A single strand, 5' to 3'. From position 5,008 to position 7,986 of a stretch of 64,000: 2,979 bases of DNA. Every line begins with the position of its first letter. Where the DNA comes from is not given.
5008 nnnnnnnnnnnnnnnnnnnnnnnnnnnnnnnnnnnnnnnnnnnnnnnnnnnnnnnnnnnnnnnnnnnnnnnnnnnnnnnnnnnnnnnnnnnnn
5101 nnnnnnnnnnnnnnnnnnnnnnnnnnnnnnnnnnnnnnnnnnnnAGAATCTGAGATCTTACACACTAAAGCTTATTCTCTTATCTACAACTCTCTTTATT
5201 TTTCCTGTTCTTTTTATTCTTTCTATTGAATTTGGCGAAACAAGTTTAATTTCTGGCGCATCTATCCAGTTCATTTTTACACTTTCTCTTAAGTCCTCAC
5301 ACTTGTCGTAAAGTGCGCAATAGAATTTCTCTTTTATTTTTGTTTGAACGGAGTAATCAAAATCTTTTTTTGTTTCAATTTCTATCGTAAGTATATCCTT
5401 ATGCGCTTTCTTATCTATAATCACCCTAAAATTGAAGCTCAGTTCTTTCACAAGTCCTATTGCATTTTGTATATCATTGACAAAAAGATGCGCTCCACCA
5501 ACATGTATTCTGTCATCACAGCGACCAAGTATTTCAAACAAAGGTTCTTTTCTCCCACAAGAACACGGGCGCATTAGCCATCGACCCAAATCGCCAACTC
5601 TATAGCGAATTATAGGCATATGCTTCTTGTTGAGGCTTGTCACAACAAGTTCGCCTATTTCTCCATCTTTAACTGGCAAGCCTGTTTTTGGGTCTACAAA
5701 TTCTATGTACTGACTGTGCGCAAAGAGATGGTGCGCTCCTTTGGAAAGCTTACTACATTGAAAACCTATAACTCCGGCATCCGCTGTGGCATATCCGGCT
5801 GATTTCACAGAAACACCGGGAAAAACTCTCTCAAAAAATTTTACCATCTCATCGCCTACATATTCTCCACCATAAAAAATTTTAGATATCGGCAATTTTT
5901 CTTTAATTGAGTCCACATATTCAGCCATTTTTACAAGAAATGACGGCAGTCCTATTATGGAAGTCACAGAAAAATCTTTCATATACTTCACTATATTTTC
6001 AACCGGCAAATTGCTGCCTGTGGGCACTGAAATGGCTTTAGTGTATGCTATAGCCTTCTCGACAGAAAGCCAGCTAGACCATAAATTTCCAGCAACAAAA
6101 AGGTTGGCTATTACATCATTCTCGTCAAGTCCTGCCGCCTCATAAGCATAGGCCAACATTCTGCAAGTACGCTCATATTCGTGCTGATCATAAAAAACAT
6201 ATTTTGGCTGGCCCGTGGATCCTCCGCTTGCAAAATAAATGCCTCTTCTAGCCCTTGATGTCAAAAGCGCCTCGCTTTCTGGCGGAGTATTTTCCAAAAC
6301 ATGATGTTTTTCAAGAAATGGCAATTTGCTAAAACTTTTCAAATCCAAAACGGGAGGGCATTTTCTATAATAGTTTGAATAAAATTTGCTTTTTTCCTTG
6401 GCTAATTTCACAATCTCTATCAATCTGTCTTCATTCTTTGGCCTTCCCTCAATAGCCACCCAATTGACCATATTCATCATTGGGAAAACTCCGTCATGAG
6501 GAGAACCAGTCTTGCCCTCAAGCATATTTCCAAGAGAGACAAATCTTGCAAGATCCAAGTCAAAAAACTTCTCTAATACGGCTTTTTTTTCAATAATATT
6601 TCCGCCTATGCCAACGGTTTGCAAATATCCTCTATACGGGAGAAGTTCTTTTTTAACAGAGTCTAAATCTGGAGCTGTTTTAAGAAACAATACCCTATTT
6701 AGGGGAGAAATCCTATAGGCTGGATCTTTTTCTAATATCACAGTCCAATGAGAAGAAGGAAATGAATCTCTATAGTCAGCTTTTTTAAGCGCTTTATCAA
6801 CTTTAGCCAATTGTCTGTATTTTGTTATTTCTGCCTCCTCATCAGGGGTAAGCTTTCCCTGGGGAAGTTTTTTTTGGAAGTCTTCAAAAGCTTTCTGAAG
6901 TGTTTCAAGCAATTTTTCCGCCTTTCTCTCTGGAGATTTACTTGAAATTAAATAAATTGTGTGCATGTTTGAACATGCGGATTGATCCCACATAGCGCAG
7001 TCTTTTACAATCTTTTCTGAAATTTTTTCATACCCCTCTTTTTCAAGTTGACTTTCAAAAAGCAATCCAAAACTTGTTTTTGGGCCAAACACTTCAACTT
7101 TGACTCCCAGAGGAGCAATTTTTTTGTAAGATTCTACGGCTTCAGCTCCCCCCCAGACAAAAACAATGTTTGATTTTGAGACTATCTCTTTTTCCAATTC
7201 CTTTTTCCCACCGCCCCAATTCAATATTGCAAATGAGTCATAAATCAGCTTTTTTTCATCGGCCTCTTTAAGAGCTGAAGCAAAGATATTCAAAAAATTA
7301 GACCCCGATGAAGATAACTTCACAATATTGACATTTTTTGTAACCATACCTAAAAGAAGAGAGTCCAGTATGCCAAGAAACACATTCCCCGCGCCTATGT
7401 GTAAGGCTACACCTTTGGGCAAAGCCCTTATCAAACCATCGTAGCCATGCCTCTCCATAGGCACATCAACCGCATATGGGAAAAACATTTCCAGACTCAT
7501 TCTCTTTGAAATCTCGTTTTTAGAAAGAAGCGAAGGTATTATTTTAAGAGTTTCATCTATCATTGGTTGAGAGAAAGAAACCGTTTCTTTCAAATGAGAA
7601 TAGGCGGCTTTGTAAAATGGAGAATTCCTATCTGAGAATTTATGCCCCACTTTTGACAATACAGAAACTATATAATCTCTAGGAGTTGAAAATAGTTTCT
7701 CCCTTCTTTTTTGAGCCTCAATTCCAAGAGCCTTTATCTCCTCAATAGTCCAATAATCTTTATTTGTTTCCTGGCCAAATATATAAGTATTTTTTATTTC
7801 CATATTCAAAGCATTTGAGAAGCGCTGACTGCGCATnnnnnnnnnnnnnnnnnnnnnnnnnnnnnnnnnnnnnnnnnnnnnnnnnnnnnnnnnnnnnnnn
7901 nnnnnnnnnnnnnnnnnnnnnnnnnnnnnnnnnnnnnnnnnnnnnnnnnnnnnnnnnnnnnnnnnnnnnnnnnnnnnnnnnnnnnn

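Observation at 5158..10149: Translationally coupled GNAT / LuxE-like / LuxC::adenylase-fusion operon in a non-lux context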

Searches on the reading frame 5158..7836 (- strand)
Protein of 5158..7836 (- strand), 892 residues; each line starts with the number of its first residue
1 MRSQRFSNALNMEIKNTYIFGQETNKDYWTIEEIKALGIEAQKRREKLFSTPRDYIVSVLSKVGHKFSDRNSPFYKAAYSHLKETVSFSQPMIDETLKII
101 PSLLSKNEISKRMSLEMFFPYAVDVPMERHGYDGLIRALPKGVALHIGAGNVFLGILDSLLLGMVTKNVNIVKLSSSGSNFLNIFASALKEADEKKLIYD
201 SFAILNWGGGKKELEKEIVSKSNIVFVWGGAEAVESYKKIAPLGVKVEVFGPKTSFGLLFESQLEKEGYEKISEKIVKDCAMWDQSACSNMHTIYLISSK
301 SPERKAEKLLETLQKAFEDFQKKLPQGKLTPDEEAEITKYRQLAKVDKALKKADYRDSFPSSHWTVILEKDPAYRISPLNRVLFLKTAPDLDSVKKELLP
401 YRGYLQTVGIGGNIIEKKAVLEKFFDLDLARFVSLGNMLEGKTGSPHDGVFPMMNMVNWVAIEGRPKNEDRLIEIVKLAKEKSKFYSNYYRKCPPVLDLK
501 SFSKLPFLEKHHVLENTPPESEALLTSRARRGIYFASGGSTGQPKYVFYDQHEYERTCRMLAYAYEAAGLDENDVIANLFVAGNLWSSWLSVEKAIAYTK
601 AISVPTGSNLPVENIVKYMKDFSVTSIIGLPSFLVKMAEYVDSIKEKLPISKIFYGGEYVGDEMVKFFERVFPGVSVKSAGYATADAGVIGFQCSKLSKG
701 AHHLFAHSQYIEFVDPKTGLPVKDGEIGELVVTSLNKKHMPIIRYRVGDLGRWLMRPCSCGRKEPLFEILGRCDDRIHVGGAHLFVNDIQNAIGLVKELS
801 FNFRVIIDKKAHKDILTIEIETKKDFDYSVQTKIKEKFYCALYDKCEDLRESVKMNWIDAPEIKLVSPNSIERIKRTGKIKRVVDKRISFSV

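Call 7: search_protein_families(library=pfam, proteins=[window:5158-7836:-], max_evalue=0.01)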
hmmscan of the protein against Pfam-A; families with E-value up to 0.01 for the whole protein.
window:5158-7836:- (892 aa): 3 families
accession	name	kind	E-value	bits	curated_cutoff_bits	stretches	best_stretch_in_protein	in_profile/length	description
PF05893.19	LuxC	-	1.1e-61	209.3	21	1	55-459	8-401/401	Acyl-CoA reductase (LuxC)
PF00501.34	AMP-binding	-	2.3e-12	46.9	29.9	1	537-733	170-375/384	AMP-binding enzyme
PF14535.12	AMP-binding_C_2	-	2.5e-09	37.7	25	1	781-887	1-96/96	AMP-binding enzyme C-terminal domain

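Call 8: search_protein_families(library=ncbifam, proteins=[window:5158-7836:-], max_evalue=0.01)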
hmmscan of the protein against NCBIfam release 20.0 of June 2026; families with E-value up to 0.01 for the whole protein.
window:5158-7836:- (892 aa): 12 families
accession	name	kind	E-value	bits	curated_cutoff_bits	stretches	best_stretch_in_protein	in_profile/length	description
NF041878.1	paak_haloarch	equivalog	9.2e-53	179.3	700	1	466-887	15-427/427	phenylacetate--CoA ligase PaaK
TIGR02155.1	PA_CoA_ligase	equivalog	1.1e-43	149.4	646.3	1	474-887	18-422/422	phenylacetate--CoA ligase PaaK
NF045666.1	DVU1553_fam_AMP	equivalog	1.3e-41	142.8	300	1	470-763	29-320/331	DVU_1553 family AMP-dependent CoA ligase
NF052251.1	LCFA_red_LuxC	equivalog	2.1e-34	118.8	750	1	54-467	56-451/478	long-chain-fatty-acyl-CoA reductase LuxC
NF053551.1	FlxY_rubin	equivalog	5.8e-29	101.1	520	1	468-841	13-390/424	flexirubin biosynthesis putative acyl-CoA ligase FlxY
TIGR03335.1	F390_ftsA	equivalog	2e-17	63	458.7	1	469-887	19-445/445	coenzyme F390 synthetase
NF041217.1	BagE_FevW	exception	9.2e-17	61.1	800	1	501-838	43-374/424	bagremycin/ferroverdin synthetase BagE/FevW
TIGR02304.1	aden_form_hyp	equivalog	1.9e-07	30.5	251.9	1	616-842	180-397/430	F390 synthetase-related protein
NF006754.0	PRK09274.1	equivalog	7e-06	24.5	478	1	523-677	170-319/555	fatty acid CoA ligase family protein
TIGR01733.1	AA-adenyl-dom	subfamily_domain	2e-05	23.6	317.4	1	533-732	125-324/409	amino acid adenylation domain-containing protein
NF005897.1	PRK07867.1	exception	7.8e-05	21.6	850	1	535-734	151-339/496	long-chain-fatty-acid--CoA ligase FadD17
NF004282.0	PRK05691.1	subfamily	0.005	12.8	4090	1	518-677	2322-2477/4334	non-ribosomal peptide synthase/polyketide synthase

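Call 9: find_homologous_proteins(query=window:5158-7836:-, max_evalue=0.00001)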
Query window:5158-7836:- (892 aa): 144 proteins with E <= 0.00001 among 8000 candidates; the best 120 are listed.
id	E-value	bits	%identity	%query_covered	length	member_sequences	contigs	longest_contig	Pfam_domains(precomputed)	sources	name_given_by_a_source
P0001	0.0e+0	1874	92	99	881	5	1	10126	PF05893.20,PF00501.35,PF14535.13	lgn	-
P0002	0.0e+0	1665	82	98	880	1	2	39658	PF05893.20,PF00501.35,PF14535.13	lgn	-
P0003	0.0e+0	1654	81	98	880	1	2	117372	PF05893.20,PF00501.35,PF14535.13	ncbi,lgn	ncbi:MAG: hypothetical protein Fur0012_00890 [Elusimicrobiota bacterium]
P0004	0.0e+0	1585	77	98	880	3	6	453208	PF05893.20,PF00501.35,PF14535.13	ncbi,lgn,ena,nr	ncbi:MAG: AMP-binding protein [Elusimicrobia bacterium]|nr:AMP-binding protein [Elusimicrobiota bact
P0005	0.0e+0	1549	76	98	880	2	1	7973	PF05893.20,PF00501.35,PF14535.13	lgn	-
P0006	0.0e+0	1547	77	98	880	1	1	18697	PF05893.20,PF00501.35,PF14535.13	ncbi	-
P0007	0.0e+0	1506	74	98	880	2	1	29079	PF05893.20,PF00501.35,PF14535.13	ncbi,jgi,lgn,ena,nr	ncbi:MAG: hypothetical protein COT17_04055 [Elusimicrobia bacterium CG08_land_8_20_14_0_20_51_18]|nr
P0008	0.0e+0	1453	71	98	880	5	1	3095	PF05893.20,PF00501.35,PF14535.13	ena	-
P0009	0.0e+0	1451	71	98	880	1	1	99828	PF05893.20,PF00501.35,PF14535.13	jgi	-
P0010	0.0e+0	1266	63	98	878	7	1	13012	PF05893.20,PF00501.35,PF14535.13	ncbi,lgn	ncbi:MAG: acyl-CoA reductase [Elusimicrobiota bacterium]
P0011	0.0e+0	1262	64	98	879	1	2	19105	PF05893.20,PF00501.35,PF14535.13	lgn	-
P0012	0.0e+0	1259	60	98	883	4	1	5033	PF05893.20,PF00501.35,PF14535.13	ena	-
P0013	0.0e+0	1255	62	98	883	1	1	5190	PF05893.20,PF00501.35,PF14535.13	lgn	-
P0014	0.0e+0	1254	62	98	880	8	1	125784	PF05893.20,PF00501.35,PF14535.13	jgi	-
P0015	0.0e+0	1254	61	98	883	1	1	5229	PF05893.20,PF00501.35,PF14535.13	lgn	-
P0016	0.0e+0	1252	60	98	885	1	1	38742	PF05893.20,PF00501.35,PF14535.13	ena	-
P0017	0.0e+0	1250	61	98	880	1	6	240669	PF05893.20,PF00501.35,PF14535.13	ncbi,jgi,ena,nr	ncbi:MAG: hypothetical protein A2X35_06325 [Elusimicrobia bacterium GWA2_61_42]|nr:MAG: hypothetical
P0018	0.0e+0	1247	62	98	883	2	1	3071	PF05893.20,PF00501.35,PF14535.13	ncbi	ncbi:MAG: acyl-CoA reductase [Elusimicrobiota bacterium]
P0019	0.0e+0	1246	59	98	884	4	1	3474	PF05893.20,PF00501.35,PF14535.13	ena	-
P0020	0.0e+0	1244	61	98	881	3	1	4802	PF05893.20,PF00501.35,PF14535.13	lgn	-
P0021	0.0e+0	1244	61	98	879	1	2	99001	PF05893.20,PF00501.35,PF14535.13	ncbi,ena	-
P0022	0.0e+0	1243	59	98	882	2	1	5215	PF05893.20,PF00501.35,PF14535.13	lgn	-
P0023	0.0e+0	1243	59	98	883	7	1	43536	PF05893.20,PF00501.35,PF14535.13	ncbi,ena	-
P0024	0.0e+0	1241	61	98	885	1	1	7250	PF05893.20,PF00501.35,PF14535.13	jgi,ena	-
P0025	0.0e+0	1239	61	98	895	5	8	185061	PF05893.20,PF00501.35,PF14535.13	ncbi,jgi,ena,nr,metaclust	ncbi:MAG TPA: hypothetical protein DER10_00560 [Elusimicrobia bacterium]|nr:MAG: hypothetical protei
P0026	0.0e+0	1239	60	98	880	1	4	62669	PF05893.20,PF00501.35,PF14535.13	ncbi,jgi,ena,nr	ncbi:MAG: hypothetical protein A2285_10770 [Elusimicrobia bacterium RIFOXYA12_FULL_57_11]|nr:MAG: hy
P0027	0.0e+0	1237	60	98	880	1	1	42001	PF05893.20,PF00501.35,PF14535.13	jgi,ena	-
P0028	0.0e+0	1237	60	98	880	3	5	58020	PF05893.20,PF00501.35,PF14535.13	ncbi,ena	-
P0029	0.0e+0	1236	60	99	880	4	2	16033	PF05893.20,PF00501.35,PF14535.13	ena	-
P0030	0.0e+0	1234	60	98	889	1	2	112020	PF05893.20,PF00501.35,PF14535.13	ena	-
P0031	0.0e+0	1231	60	98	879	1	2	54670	PF05893.20,PF00501.35,PF14535.13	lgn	-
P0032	0.0e+0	1231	61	98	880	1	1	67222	PF05893.20,PF00501.35,PF14535.13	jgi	jgi:phenylacetate-coenzyme A ligase PaaK-like adenylate-forming protein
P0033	0.0e+0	1230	60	98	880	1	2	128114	PF05893.20,PF00501.35,PF14535.13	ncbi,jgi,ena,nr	ncbi:MAG TPA: hypothetical protein DCS63_04095 [Elusimicrobia bacterium]|nr:hypothetical protein [El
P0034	0.0e+0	1229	60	97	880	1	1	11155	PF05893.20,PF00501.35,PF14535.13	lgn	-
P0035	0.0e+0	1229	60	98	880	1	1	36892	PF05893.20,PF00501.35,PF14535.13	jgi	jgi:phenylacetate-coenzyme A ligase PaaK-like adenylate-forming protein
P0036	0.0e+0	1228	61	99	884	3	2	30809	PF05893.20,PF00501.35,PF14535.13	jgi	-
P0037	0.0e+0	1226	61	98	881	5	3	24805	PF05893.20,PF00501.35,PF14535.13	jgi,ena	-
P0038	0.0e+0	1226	59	98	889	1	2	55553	PF05893.20,PF00501.35,PF14535.13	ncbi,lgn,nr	ncbi:MAG: AMP-binding protein [Elusimicrobia bacterium]|nr:AMP-binding protein [Elusimicrobiota bact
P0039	0.0e+0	1226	60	98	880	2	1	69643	PF05893.20,PF00501.35,PF14535.13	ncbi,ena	-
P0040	0.0e+0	1225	60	98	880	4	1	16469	PF05893.20,PF00501.35,PF14535.13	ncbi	ncbi:MAG: acyl-CoA reductase [Elusimicrobiota bacterium]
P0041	0.0e+0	1225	60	98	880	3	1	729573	PF05893.20,PF00501.35,PF14535.13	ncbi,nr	ncbi:MAG: acyl-CoA reductase [Elusimicrobiales bacterium]|nr:acyl-CoA reductase [Elusimicrobiales ba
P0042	0.0e+0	1225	59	98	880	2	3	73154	PF05893.20,PF00501.35,PF14535.13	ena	-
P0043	0.0e+0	1224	59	98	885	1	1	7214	PF05893.20,PF00501.35,PF14535.13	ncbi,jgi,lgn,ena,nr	ncbi:MAG: AMP-binding protein [Elusimicrobia bacterium]|nr:AMP-binding protein [Elusimicrobiota bact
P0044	0.0e+0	1223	61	98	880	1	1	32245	PF05893.20,PF00501.35,PF14535.13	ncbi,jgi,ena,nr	ncbi:MAG: hypothetical protein A2081_05295 [Elusimicrobia bacterium GWC2_61_19]|nr:MAG: hypothetical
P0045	0.0e+0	1223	59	98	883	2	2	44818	PF05893.20,PF00501.35,PF14535.13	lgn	-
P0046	0.0e+0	1223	59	98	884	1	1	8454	PF05893.20,PF00501.35,PF14535.13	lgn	-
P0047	0.0e+0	1222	60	99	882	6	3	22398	PF05893.20,PF00501.35,PF14535.13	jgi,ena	-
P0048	0.0e+0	1222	60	98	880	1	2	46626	PF05893.20,PF00501.35,PF14535.13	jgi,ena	-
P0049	0.0e+0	1222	59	99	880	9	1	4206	PF05893.20,PF00501.35,PF14535.13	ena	-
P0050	0.0e+0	1221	60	98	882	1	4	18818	PF05893.20,PF00501.35,PF14535.13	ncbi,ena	-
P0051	0.0e+0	1221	60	98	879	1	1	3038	PF05893.20,PF00501.35,PF14535.13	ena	-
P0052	0.0e+0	1220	60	98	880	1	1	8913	PF05893.20,PF00501.35,PF14535.13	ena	-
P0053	0.0e+0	1220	59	98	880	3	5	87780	PF05893.20,PF00501.35,PF14535.13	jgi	jgi:phenylacetate-coenzyme A ligase PaaK-like adenylate-forming protein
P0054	0.0e+0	1218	61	96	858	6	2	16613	PF05893.20,PF00501.35,PF14535.13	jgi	-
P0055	0.0e+0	1218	60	98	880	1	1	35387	PF05893.20,PF00501.35,PF14535.13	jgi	-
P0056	0.0e+0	1218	60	97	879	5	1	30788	PF05893.20,PF00501.35,PF14535.13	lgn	-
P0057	0.0e+0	1217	59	98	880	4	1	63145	PF05893.20,PF00501.35,PF14535.13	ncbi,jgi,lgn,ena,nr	ncbi:MAG TPA: hypothetical protein DCL44_03120 [Elusimicrobia bacterium]|nr:hypothetical protein [El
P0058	0.0e+0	1216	59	98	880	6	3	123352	PF05893.20,PF00501.35,PF14535.13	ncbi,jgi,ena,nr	ncbi:MAG: hypothetical protein A2049_03145 [Elusimicrobia bacterium GWA2_62_23]|nr:MAG: hypothetical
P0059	0.0e+0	1216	59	98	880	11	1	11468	PF05893.20,PF00501.35,PF14535.13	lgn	-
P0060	0.0e+0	1216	60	98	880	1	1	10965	PF05893.20,PF00501.35,PF14535.13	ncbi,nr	ncbi:MAG: AMP-binding protein [Elusimicrobiales bacterium]|nr:AMP-binding protein [Elusimicrobiales 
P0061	0.0e+0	1216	60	98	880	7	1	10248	PF05893.20,PF00501.35,PF14535.13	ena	-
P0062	0.0e+0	1215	60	97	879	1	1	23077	PF05893.20,PF00501.35,PF14535.13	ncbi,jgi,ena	-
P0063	0.0e+0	1214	60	98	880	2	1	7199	PF05893.20,PF00501.35,PF14535.13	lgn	-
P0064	0.0e+0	1214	60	98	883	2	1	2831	PF05893.20,PF00501.35,PF14535.13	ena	-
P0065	0.0e+0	1214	60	98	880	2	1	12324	PF05893.20,PF00501.35,PF14535.13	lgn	-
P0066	0.0e+0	1213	60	98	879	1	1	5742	PF05893.20,PF00501.35,PF14535.13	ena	-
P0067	0.0e+0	1213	59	98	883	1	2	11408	PF05893.20,PF00501.35,PF14535.13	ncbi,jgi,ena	-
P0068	0.0e+0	1212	60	98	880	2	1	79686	PF05893.20,PF00501.35,PF14535.13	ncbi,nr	ncbi:MAG: AMP-binding protein [Elusimicrobia bacterium]|nr:AMP-binding protein [Elusimicrobiota bact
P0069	0.0e+0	1212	59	98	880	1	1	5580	PF05893.20,PF00501.35,PF14535.13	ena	-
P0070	0.0e+0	1210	59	98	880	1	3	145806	PF05893.20,PF00501.35,PF14535.13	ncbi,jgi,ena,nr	ncbi:MAG: hypothetical protein A2X32_05905 [Elusimicrobia bacterium GWC2_64_44]|nr:MAG: hypothetical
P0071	0.0e+0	1210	60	98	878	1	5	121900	PF05893.20,PF00501.35,PF14535.13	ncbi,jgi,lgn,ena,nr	ncbi:MAG TPA: hypothetical protein DEQ38_13625 [Elusimicrobia bacterium]|nr:MAG: hypothetical protei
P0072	0.0e+0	1208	60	98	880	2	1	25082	PF05893.20,PF00501.35,PF14535.13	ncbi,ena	-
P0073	0.0e+0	1208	60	98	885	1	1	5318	PF05893.20,PF00501.35,PF14535.13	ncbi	-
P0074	0.0e+0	1207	62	94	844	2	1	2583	PF05893.20,PF00501.35,PF14535.13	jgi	jgi:phenylacetate-coenzyme A ligase PaaK-like adenylate-forming protein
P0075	0.0e+0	1206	58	98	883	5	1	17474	PF05893.20,PF00501.35,PF14535.13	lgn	-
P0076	0.0e+0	1205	59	98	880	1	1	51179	PF05893.20,PF00501.35,PF14535.13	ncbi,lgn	ncbi:MAG: GH3 auxin-responsive promoter family protein [Elusimicrobiota bacterium]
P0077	0.0e+0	1204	59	98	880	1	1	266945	PF05893.20,PF00501.35,PF14535.13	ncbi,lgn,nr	ncbi:MAG: acyl-CoA reductase [Elusimicrobiales bacterium]|nr:acyl-CoA reductase [Elusimicrobiales ba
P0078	0.0e+0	1202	60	98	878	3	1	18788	PF05893.20,PF00501.35,PF14535.13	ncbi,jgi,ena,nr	ncbi:MAG: hypothetical protein COT18_08450 [Elusimicrobia bacterium CG08_land_8_20_14_0_20_59_10]|nr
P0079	0.0e+0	1202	59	98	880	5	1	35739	PF05893.20,PF00501.35,PF14535.13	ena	-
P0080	0.0e+0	1202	59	99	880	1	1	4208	PF05893.20,PF00501.35,PF14535.13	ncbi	-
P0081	0.0e+0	1201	59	98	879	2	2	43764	PF05893.20,PF00501.35,PF14535.13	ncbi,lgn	-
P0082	0.0e+0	1200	60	98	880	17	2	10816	PF05893.20,PF00501.35,PF14535.13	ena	-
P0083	0.0e+0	1200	60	98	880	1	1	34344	PF05893.20,PF00501.35,PF14535.13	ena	-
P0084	0.0e+0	1200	60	98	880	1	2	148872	PF05893.20,PF00501.35,PF14535.13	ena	-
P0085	0.0e+0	1200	59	98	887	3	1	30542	PF05893.20,PF00501.35,PF14535.13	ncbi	-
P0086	0.0e+0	1200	59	98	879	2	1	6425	PF05893.20,PF00501.35,PF14535.13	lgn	-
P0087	0.0e+0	1200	59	97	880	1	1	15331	PF05893.20,PF00501.35,PF14535.13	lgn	-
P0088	0.0e+0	1198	58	98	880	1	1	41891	PF05893.20,PF00501.35,PF14535.13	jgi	jgi:phenylacetate-coenzyme A ligase PaaK-like adenylate-forming protein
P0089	0.0e+0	1198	60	98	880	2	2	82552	PF05893.20,PF00501.35,PF14535.13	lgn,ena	-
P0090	0.0e+0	1198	59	98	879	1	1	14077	PF05893.20,PF00501.35,PF14535.13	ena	-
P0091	0.0e+0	1196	59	98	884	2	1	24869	PF05893.20,PF00501.35,PF14535.13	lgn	-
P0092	0.0e+0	1196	59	98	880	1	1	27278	PF05893.20,PF00501.35,PF14535.13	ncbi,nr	ncbi:MAG: AMP-binding protein [Elusimicrobia bacterium]|nr:AMP-binding protein [Elusimicrobiota bact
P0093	0.0e+0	1194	59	98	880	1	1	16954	PF05893.20,PF00501.35,PF14535.13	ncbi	-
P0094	0.0e+0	1191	58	98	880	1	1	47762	PF05893.20,PF00501.35,PF14535.13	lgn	-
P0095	0.0e+0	1189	60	98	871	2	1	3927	PF05893.20,PF00501.35,PF14535.13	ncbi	-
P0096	0.0e+0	1184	58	98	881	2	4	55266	PF05893.20,PF00501.35,PF14535.13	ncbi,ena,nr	ncbi:MAG: AMP-binding protein [Elusimicrobia bacterium]|nr:AMP-binding protein [Elusimicrobiota bact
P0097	0.0e+0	1183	58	98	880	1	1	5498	PF05893.20,PF00501.35,PF14535.13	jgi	jgi:phenylacetate-coenzyme A ligase PaaK-like adenylate-forming protein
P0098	0.0e+0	1181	58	98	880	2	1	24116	PF05893.20,PF00501.35,PF14535.13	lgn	-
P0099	0.0e+0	1176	58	98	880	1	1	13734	PF05893.20,PF00501.35,PF14535.13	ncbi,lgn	-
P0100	0.0e+0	1168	58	98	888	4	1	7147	PF05893.20,PF00501.35,PF14535.13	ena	-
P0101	0.0e+0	1168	59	97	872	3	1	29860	PF05893.20,PF00501.35,PF14535.13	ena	-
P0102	0.0e+0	1161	58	98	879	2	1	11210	PF05893.20,PF00501.35,PF14535.13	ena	-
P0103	0.0e+0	1158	58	99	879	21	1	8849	PF05893.20,PF00501.35,PF14535.13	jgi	jgi:phenylacetate-coenzyme A ligase PaaK-like adenylate-forming protein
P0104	0.0e+0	1132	60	89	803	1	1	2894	PF05893.20,PF00501.35,PF14535.13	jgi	jgi:phenylacetate-coenzyme A ligase PaaK-like adenylate-forming protein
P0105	0.0e+0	1094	57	95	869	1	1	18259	PF05893.20,PF00501.35,PF14535.13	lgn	-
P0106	0.0e+0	1093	57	95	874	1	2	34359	PF05893.20,PF00501.35,PF14535.13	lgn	-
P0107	0.0e+0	1068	53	98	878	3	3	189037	PF05893.20,PF00501.35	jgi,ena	-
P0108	0.0e+0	1040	52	98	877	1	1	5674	PF05893.20,PF00171.28,PF00501.35,PF14535.13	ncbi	ncbi:MAG: aldehyde dehydrogenase family protein, partial [bacterium]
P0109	0.0e+0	1039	62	80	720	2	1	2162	PF05893.20,PF00501.35,PF14535.13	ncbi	ncbi:MAG: acyl-CoA reductase, partial [Elusimicrobiota bacterium]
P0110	0.0e+0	1039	61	83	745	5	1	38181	PF05893.20,PF00501.35,PF14535.13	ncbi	ncbi:MAG: hypothetical protein A2X30_04495, partial [Elusimicrobia bacterium GWB2_63_16]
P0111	0.0e+0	1038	54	95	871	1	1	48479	PF05893.20,PF00501.35,PF14535.13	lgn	-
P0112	0.0e+0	1034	52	98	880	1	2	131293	PF05893.20,PF00501.35,PF14535.13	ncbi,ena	-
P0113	0.0e+0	1017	52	98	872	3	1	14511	PF05893.20,PF00501.35,PF14535.13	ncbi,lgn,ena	-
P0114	0.0e+0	1012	53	98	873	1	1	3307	PF05893.20,PF00501.35,PF14535.13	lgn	-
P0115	4.2e-298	1010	59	84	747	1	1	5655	PF05893.20,PF00501.35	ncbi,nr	ncbi:MAG: acyl-CoA reductase, partial [Elusimicrobiota bacterium]|nr:acyl-CoA reductase [Elusimicrob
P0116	6.6e-297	1006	52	98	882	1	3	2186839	PF05893.20,PF00501.35,PF14535.13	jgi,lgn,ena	-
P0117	1.8e-294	998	52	98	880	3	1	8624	PF05893.20,PF00501.35,PF14535.13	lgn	-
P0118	8.9e-294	995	52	95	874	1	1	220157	PF05893.20,PF00501.35,PF14535.13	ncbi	-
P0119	4.1e-288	976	51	98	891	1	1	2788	PF05893.20,PF00501.35,PF14535.13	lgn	-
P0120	2.2e-279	948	47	98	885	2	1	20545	PF05893.20,PF00501.35,PF14535.13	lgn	-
